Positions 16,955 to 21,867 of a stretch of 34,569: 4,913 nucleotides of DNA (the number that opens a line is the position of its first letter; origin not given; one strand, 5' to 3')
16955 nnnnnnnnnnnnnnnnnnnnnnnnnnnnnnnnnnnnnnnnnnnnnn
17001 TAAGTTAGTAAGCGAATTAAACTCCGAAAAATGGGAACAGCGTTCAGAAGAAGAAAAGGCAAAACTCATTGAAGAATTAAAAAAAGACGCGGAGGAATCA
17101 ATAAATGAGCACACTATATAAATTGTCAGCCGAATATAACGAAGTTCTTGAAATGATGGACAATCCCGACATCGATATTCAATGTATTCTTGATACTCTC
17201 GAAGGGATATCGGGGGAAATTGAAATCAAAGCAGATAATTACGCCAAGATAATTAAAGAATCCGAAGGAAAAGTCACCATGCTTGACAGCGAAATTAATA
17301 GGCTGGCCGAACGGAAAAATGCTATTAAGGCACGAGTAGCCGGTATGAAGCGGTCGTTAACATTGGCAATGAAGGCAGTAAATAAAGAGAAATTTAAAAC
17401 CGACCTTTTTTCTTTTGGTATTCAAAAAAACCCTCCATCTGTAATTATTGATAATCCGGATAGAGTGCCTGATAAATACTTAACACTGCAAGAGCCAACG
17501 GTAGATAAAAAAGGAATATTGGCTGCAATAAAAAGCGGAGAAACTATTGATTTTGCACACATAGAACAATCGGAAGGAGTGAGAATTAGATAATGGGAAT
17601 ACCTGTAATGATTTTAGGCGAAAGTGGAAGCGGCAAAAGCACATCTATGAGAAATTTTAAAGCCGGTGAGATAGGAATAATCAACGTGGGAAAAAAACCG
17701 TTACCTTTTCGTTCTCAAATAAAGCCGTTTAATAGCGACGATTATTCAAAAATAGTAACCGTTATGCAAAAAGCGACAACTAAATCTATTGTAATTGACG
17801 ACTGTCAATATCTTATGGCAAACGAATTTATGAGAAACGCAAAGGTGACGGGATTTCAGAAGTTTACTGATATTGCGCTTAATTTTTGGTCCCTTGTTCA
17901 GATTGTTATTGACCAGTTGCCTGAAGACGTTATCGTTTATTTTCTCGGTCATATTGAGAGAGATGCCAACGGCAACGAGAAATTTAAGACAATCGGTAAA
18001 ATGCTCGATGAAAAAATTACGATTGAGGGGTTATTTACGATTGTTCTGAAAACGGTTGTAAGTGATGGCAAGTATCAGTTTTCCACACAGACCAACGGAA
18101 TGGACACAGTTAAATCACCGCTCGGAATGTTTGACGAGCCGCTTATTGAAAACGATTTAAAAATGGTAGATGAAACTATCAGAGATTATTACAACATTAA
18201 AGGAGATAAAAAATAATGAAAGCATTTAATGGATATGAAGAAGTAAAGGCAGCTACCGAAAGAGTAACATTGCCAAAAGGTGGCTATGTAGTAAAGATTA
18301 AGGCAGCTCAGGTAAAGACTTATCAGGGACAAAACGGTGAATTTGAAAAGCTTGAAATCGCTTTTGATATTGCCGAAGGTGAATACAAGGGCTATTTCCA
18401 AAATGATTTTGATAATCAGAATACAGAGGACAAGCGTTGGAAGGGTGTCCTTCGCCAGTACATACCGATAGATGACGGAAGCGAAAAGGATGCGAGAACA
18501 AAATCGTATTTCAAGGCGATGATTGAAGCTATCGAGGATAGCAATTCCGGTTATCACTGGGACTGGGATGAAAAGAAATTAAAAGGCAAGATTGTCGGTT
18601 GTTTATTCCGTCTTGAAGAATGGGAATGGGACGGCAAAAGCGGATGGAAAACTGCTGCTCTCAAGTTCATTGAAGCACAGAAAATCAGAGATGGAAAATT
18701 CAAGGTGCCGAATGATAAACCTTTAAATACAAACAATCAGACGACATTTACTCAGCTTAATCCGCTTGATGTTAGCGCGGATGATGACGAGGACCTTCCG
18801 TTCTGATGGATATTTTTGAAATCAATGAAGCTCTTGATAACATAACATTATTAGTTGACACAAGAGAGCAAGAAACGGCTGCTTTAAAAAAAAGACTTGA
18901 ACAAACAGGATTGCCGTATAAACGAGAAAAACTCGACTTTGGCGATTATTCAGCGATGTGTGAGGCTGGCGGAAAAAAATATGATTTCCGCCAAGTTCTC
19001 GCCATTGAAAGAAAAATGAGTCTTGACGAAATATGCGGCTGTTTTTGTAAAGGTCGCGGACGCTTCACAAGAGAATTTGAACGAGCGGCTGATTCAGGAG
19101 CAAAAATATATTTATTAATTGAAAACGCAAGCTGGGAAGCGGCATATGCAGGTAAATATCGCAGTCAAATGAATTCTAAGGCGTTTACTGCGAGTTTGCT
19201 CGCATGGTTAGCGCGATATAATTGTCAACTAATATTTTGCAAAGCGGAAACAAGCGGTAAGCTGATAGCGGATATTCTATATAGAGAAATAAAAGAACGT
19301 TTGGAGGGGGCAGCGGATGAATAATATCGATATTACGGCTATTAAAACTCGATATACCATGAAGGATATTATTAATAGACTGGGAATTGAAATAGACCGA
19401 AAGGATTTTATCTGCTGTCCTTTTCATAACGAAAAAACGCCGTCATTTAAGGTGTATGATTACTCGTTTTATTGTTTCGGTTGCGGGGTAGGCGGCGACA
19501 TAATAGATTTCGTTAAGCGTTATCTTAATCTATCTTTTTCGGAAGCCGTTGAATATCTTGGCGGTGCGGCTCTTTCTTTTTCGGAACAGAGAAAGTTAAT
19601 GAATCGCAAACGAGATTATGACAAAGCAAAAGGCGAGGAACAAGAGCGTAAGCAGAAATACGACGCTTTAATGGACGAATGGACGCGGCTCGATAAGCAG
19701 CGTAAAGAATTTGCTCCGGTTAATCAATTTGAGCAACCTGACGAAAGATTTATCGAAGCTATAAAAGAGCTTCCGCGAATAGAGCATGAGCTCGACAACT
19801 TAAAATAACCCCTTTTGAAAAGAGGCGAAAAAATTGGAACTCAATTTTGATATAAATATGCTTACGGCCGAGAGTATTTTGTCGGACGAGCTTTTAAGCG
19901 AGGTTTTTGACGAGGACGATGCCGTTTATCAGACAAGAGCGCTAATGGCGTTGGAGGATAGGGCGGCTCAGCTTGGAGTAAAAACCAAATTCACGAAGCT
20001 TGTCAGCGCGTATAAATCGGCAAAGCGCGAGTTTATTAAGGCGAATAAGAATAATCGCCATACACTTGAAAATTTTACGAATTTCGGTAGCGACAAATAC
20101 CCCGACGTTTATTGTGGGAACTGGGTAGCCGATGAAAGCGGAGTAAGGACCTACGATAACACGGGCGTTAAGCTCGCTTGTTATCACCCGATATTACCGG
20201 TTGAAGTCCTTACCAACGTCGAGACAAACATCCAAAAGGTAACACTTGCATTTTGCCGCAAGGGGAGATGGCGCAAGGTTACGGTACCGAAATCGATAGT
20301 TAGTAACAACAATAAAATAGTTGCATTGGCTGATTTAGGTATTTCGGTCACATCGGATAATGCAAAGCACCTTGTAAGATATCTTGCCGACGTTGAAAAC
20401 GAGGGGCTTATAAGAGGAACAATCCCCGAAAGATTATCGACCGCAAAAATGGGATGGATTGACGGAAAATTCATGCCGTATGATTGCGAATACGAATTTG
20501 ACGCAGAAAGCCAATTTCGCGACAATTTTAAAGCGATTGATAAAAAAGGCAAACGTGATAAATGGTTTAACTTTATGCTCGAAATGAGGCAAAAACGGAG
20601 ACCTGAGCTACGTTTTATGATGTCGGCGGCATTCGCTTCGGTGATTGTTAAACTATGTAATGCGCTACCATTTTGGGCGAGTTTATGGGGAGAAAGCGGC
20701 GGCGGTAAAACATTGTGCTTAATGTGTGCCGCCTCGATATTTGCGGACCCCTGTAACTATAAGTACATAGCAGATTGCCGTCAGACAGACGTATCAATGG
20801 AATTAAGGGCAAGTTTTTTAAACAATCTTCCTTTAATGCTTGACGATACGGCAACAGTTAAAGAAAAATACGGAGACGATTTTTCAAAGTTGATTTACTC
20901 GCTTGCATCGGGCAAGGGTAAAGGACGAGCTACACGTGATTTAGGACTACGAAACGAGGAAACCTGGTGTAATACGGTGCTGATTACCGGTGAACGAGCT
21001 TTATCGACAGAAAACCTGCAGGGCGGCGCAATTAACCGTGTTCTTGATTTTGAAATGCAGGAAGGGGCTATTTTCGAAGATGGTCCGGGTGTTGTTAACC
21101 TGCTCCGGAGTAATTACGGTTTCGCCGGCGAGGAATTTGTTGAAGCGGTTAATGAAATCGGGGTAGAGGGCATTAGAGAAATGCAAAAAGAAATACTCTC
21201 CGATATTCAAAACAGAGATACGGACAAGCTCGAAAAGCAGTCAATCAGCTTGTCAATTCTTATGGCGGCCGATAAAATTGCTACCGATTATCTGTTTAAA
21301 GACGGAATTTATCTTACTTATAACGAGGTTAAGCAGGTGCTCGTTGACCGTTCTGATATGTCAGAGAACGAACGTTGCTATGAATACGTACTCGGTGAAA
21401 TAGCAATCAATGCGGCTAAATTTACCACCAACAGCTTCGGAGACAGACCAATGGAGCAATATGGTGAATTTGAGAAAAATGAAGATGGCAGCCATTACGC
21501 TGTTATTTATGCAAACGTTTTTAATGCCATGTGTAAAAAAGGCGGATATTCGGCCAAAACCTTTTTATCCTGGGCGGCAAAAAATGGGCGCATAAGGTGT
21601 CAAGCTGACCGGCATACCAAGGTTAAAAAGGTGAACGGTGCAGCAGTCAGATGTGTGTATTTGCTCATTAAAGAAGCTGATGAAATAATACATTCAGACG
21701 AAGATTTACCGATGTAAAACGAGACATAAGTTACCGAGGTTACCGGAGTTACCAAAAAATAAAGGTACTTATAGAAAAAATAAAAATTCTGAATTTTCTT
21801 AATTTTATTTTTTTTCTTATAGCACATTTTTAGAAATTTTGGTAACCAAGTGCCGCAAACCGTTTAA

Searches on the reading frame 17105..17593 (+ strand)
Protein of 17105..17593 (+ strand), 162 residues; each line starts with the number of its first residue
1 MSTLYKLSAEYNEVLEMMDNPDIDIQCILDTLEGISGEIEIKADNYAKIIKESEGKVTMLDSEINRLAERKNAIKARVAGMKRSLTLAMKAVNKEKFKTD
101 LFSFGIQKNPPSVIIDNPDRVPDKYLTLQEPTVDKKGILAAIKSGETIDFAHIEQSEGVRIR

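Call 74: search_protein_families(library=phrogs, proteins=[window:17105-17593:+], max_evalue=0.001)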
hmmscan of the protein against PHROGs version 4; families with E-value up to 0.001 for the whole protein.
window:17105-17593:+ (162 aa): 2 families
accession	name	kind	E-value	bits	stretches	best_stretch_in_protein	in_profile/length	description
phrog_253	-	DNA, RNA and nucleotide metabolism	1.3e-50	172.5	1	1-162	6-167/169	Mu Gam-like end protection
phrog_20203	-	unknown function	7.1e-05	23.9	1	89-159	1-72/75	-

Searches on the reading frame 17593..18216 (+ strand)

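Call 74: search_protein_families(library=phrogs, proteins=[window:17593-18216:+], max_evalue=0.001)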
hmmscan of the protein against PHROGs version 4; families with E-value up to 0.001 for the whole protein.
window:17593-18216:+ (207 aa): 2 families
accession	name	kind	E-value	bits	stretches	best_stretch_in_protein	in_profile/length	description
phrog_2872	-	DNA, RNA and nucleotide metabolism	3.1e-81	273.1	1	1-205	1-216/219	Sak4-like ssDNA annealing protein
phrog_124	-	DNA, RNA and nucleotide metabolism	1.7e-06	28.7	1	5-204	46-265/382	Sak4-like ssDNA annealing protein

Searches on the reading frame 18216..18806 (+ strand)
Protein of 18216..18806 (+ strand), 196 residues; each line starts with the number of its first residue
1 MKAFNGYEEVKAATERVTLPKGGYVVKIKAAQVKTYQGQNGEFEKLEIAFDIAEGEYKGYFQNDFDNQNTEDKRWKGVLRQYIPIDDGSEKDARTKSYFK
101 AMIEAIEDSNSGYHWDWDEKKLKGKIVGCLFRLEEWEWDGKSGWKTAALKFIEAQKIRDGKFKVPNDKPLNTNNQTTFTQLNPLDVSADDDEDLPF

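Call 74: search_protein_families(library=phrogs, proteins=[window:18216-18806:+], max_evalue=0.001)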
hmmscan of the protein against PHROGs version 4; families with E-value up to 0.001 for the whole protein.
window:18216-18806:+ (196 aa): 2 families
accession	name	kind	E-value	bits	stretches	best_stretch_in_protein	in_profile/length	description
phrog_18107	-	unknown function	9.9e-29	101.7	1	1-175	1-171/201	-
phrog_378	-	DNA, RNA and nucleotide metabolism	2.5e-06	28.9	1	12-196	12-163/163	single strand DNA binding protein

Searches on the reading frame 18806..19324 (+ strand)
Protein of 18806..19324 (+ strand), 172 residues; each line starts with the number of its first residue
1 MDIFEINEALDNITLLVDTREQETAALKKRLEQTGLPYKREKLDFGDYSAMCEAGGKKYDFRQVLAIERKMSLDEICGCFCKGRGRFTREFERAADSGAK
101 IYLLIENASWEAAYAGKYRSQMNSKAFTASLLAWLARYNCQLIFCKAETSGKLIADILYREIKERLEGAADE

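Call 74: search_protein_families(library=phrogs, proteins=[window:18806-19324:+], max_evalue=0.001)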
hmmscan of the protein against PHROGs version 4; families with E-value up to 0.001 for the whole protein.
window:18806-19324:+ (172 aa): 1 family
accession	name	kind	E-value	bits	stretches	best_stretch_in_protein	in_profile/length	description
phrog_3490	-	DNA, RNA and nucleotide metabolism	2.6e-40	139.3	1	5-167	1-171/175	ERCC4-type nuclease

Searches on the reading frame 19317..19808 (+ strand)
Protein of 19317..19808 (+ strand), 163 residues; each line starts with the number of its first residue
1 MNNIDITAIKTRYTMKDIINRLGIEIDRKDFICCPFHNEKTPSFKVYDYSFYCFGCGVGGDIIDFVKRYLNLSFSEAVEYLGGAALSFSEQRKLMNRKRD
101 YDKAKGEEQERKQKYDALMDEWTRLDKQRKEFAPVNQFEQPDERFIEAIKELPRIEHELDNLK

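Call 74: search_protein_families(library=phrogs, proteins=[window:19317-19808:+], max_evalue=0.001)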
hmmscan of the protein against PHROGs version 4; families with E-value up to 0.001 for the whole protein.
window:19317-19808:+ (163 aa): 9 families
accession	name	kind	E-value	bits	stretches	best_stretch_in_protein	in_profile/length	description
phrog_11992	-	unknown function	2.8e-37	129.7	1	6-162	4-160/177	-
phrog_18097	-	DNA, RNA and nucleotide metabolism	2.3e-20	74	1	3-93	4-98/199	DNA primase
phrog_6444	-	DNA, RNA and nucleotide metabolism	3.5e-20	73.3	1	6-119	10-124/577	DNA primase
phrog_47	-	DNA, RNA and nucleotide metabolism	3.8e-17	63.1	1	15-117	31-136/947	DNA primase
phrog_26824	-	unknown function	8.2e-16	58.3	1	16-144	11-142/868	-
phrog_360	-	DNA, RNA and nucleotide metabolism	3.1e-11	44.5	1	31-124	31-126/133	DNA primase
phrog_510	-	DNA, RNA and nucleotide metabolism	7.6e-10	39.1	1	34-125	48-142/667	DNA primase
phrog_2304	-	DNA, RNA and nucleotide metabolism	0.00021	22.5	1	29-68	32-73/133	DNA primase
phrog_5311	-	DNA, RNA and nucleotide metabolism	0.00042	19.7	1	37-108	108-164/692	helicase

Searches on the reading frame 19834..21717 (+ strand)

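Call 74: search_protein_families(library=phrogs, proteins=[window:19834-21717:+], max_evalue=0.001)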
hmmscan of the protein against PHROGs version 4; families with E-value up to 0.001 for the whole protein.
window:19834-21717:+ (627 aa): 3 families
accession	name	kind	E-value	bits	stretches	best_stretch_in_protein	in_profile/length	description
phrog_8841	-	DNA, RNA and nucleotide metabolism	1.1e-157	527.5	1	6-627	11-632/633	DNA primase/helicase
phrog_25314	-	unknown function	5.8e-16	58.9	1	236-450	574-795/1010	-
phrog_1139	-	DNA, RNA and nucleotide metabolism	4.3e-11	42.5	1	236-424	500-689/895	DNA primase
